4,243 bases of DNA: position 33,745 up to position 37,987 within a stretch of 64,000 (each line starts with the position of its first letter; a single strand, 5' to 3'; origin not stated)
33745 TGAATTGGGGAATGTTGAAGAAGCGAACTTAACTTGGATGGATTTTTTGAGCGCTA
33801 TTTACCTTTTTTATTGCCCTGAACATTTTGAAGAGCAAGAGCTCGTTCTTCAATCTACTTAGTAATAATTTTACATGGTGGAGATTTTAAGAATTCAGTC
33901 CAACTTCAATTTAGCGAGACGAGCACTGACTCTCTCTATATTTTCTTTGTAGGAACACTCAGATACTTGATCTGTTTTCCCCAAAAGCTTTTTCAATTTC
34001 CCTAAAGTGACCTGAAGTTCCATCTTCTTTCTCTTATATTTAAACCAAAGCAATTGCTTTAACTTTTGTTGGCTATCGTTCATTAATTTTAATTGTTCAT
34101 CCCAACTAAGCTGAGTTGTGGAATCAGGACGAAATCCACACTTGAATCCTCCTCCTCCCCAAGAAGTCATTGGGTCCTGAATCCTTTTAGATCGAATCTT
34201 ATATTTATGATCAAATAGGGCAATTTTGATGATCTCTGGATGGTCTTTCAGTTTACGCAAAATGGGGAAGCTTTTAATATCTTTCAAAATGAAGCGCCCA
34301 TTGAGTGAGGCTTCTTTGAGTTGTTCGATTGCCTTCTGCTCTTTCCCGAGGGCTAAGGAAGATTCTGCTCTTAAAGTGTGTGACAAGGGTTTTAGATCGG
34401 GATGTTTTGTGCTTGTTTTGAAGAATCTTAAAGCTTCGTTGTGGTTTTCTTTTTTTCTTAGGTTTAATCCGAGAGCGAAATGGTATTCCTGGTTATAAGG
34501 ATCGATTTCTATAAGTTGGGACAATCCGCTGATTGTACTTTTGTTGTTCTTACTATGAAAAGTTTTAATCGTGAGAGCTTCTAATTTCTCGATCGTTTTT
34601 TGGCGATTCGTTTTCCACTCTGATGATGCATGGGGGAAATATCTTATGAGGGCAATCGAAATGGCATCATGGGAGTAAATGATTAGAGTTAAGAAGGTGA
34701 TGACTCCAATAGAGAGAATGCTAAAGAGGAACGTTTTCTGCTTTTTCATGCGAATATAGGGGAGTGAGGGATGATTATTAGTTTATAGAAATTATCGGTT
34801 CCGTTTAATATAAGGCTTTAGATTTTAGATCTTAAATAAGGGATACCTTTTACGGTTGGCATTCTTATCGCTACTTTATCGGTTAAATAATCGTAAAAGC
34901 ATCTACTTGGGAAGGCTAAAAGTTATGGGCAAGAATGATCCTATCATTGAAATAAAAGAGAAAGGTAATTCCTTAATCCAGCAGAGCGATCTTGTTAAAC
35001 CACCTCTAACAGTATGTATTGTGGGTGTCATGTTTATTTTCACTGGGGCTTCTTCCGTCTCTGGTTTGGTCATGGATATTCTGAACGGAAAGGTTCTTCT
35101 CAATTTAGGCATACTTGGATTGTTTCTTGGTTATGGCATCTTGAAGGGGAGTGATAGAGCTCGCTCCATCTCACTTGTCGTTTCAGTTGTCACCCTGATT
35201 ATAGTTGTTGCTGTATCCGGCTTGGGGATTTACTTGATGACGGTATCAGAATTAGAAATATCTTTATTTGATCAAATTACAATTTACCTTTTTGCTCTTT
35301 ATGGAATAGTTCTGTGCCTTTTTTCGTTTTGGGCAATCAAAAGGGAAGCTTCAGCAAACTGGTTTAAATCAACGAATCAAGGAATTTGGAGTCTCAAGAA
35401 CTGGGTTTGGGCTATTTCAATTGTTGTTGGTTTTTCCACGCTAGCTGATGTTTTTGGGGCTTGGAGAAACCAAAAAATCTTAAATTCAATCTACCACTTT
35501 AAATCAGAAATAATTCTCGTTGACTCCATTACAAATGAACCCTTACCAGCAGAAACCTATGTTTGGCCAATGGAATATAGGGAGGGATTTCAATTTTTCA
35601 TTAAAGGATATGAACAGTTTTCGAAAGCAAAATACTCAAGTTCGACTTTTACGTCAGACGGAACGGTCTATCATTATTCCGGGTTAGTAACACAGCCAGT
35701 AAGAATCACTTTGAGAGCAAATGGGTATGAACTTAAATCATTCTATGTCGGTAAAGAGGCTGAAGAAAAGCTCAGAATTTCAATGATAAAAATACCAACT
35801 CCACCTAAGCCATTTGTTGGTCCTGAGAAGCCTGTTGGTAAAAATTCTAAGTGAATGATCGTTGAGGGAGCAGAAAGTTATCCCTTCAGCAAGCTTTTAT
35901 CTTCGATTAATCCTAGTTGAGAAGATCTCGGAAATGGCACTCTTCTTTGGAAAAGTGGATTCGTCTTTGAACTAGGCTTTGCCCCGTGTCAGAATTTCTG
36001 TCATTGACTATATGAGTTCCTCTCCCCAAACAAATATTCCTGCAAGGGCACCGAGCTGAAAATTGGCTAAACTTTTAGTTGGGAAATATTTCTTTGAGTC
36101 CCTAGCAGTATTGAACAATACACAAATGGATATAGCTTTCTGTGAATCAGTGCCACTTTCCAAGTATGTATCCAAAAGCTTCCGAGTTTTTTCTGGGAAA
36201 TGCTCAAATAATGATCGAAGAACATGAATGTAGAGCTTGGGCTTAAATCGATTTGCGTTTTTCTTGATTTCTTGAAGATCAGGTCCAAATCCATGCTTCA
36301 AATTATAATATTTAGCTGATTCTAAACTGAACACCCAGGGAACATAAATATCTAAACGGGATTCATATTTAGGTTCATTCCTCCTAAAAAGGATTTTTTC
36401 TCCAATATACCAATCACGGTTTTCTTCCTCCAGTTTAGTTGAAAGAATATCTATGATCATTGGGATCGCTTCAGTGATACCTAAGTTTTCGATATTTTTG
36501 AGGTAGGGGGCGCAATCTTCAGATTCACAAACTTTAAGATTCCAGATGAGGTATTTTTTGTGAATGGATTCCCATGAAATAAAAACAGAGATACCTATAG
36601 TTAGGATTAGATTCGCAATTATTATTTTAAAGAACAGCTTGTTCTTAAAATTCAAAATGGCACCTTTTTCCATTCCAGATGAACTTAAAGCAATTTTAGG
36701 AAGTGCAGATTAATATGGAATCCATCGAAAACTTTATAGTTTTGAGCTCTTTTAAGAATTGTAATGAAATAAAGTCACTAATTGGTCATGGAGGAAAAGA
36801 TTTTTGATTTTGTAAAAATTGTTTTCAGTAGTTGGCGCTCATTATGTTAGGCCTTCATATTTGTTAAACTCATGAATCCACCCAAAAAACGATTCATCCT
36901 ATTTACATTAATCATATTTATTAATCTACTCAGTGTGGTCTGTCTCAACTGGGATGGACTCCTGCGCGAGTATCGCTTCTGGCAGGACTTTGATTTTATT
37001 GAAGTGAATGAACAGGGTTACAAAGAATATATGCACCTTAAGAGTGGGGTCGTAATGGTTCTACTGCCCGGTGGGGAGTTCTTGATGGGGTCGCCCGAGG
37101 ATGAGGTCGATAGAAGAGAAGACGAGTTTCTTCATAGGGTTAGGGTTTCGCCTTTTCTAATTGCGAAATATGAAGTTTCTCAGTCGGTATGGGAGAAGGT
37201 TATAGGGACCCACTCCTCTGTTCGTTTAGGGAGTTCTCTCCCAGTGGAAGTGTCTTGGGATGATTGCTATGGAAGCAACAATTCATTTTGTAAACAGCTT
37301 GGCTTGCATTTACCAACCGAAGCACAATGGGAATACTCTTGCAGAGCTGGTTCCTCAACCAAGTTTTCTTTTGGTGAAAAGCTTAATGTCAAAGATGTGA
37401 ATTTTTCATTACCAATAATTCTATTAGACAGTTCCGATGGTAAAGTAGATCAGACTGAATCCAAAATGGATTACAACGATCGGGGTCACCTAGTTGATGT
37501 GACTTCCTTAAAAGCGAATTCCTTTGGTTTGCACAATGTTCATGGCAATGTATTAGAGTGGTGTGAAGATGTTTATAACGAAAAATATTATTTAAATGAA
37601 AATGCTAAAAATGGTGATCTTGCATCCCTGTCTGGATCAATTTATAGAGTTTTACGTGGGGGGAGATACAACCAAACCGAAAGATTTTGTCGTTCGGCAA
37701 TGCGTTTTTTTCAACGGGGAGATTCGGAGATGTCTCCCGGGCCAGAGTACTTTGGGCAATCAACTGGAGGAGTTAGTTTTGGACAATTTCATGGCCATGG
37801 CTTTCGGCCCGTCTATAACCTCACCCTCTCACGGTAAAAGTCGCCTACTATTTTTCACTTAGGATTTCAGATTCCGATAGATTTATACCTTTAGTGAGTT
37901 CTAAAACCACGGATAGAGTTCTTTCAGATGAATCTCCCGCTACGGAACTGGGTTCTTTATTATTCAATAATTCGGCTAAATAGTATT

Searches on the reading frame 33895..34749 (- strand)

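Call 57: search_protein_families(library=pfam, max_evalue=0.01, proteins=[window:33895-34749:-])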
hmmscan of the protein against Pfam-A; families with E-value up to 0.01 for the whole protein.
window:33895-34749:- (284 aa): 3 families
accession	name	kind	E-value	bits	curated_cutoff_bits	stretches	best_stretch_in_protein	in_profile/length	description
PF07719.23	TPR_2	-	7.3e-06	26.2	27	0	88-114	2-28/34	Tetratricopeptide repeat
PF12895.13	ANAPC3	-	0.00014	22.5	27.2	1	79-146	15-81/82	Anaphase-promoting complex, cyclosome, subunit 3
PF03704.23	BTAD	-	0.00034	21.4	22.1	0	39-112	48-121/146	Bacterial transcriptional activator domain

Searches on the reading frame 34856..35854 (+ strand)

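Call 57: search_protein_families(library=pfam, max_evalue=0.01, proteins=[window:34856-35854:+])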
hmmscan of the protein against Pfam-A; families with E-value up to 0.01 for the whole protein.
window:34856-35854:+ (332 aa): 1 family
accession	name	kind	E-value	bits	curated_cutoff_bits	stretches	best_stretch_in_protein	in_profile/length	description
PF00335.26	Tetraspanin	-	0.0051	16.9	32.1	1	142-215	8-81/225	Tetraspanin family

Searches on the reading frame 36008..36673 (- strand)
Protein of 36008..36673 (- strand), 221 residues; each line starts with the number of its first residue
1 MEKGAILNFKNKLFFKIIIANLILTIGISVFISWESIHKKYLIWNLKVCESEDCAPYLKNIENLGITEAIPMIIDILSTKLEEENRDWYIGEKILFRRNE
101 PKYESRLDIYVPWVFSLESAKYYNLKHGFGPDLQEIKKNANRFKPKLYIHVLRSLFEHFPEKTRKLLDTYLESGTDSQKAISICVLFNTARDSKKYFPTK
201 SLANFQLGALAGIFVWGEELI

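Call 6: search_protein_families(library=pfam, max_evalue=0.1, proteins=[window:36008-36673:-])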
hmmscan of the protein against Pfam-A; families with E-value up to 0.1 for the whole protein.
window:36008-36673:- (221 aa): 1 family
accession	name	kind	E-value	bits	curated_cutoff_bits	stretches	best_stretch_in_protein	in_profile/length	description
PF18714.6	PI-TkoII_IV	-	0.064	13.4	25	0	164-213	95-144/150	DNA polymerase II intein Domain IV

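Call 7: search_protein_families(library=ncbifam, max_evalue=1, proteins=[window:36008-36673:-])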
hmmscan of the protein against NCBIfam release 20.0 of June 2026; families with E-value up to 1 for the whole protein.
window:36008-36673:- (221 aa): 0 families

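Call 82: predict_structure(alignment_id=A2)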
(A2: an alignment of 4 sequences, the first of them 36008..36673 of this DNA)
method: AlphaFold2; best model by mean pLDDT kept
length: 221 residues; sequences in the alignment: 4
mean_pLDDT: 60.3   pTM: 0.57
mean pLDDT of the five models: 60.3, 54.9, 50.1, 46.5, 44.3
residues with pLDDT >= 90: 7; 70-90: 94; 50-70: 38; < 50: 82
segments of 3 or more residues with pLDDT < 50: 85-142, 199-221
pLDDT, mean of each block of 10 residues (from residue 1): 61 83 85 84 86 80 89 82 49 28 31 32 30 42 61 78 85 72 63 51 34 23 20
secondary structure, 60 per line:
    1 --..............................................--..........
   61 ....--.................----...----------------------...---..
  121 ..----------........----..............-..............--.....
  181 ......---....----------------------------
elements in order: H3-48 H51-64 H67-83 E88-90 E113-115 H119-122 H133-140 H145-158 H160-173 H176-186 H190-193
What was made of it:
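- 36008..36673 (-): W1: signal-anchored helical protein of the orphan W family. AF2 model pLDDT 60 (call 82).
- Tried and rejected: AF2 model of W. Low confidence (pLDDT 60, call 82), so I used it only to say the protein is helical.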

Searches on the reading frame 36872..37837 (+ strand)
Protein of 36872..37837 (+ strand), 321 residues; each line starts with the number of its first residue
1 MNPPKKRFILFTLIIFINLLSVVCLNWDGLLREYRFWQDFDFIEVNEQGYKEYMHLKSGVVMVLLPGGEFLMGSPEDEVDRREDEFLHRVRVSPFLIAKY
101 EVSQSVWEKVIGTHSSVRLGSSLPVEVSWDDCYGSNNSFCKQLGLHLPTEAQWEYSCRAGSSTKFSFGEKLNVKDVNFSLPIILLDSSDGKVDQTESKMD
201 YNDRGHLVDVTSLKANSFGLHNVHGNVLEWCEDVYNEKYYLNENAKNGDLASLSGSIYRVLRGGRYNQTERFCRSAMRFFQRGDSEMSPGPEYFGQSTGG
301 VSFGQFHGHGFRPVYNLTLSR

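Call 6: search_protein_families(library=pfam, max_evalue=0.1, proteins=[window:36872-37837:+])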
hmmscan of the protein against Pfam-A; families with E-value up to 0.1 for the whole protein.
window:36872-37837:+ (321 aa): 1 family
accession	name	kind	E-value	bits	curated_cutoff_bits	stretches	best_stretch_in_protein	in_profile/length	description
PF03781.23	FGE-sulfatase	-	5.7e-38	131.5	23.3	1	62-284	5-243/255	Sulfatase-modifying factor enzyme 1-like domain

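Call 7: search_protein_families(library=ncbifam, max_evalue=1, proteins=[window:36872-37837:+])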
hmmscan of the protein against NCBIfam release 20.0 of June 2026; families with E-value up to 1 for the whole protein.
window:36872-37837:+ (321 aa): 7 families
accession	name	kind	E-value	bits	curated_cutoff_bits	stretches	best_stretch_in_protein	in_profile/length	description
NF051459.1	pyoverdine_PvdO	equivalog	4.2e-21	75.3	500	2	146-278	144-260/280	dihydropyoverdine dehydrogenase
TIGR03525.2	GldK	equivalog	7.5e-20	71.6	350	2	143-287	254-396/408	T9SS ring complex lipoprotein PorK/GldK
TIGR03440.2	egtB_TIGR03440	equivalog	1.8e-08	33.9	360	1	137-281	285-399/413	ergothioneine biosynthesis protein EgtB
TIGR03524.1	GldJ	equivalog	5.6e-08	31.9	458.2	1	209-236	339-366/559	gliding motility lipoprotein GldJ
TIGR03530.1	GldJ_short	equivalog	1.6e-06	27.3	382.9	2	209-240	291-322/396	gliding motility lipoprotein GldJ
NF041186.1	SenA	equivalog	2.6e-06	27.1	420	1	137-281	282-368/382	selenoneine synthase SenA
TIGR02171.1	Fb_sc_TIGR02171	subfamily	0.0017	16.4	544.35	1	199-284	182-262/912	TIGR02171 family lipoprotein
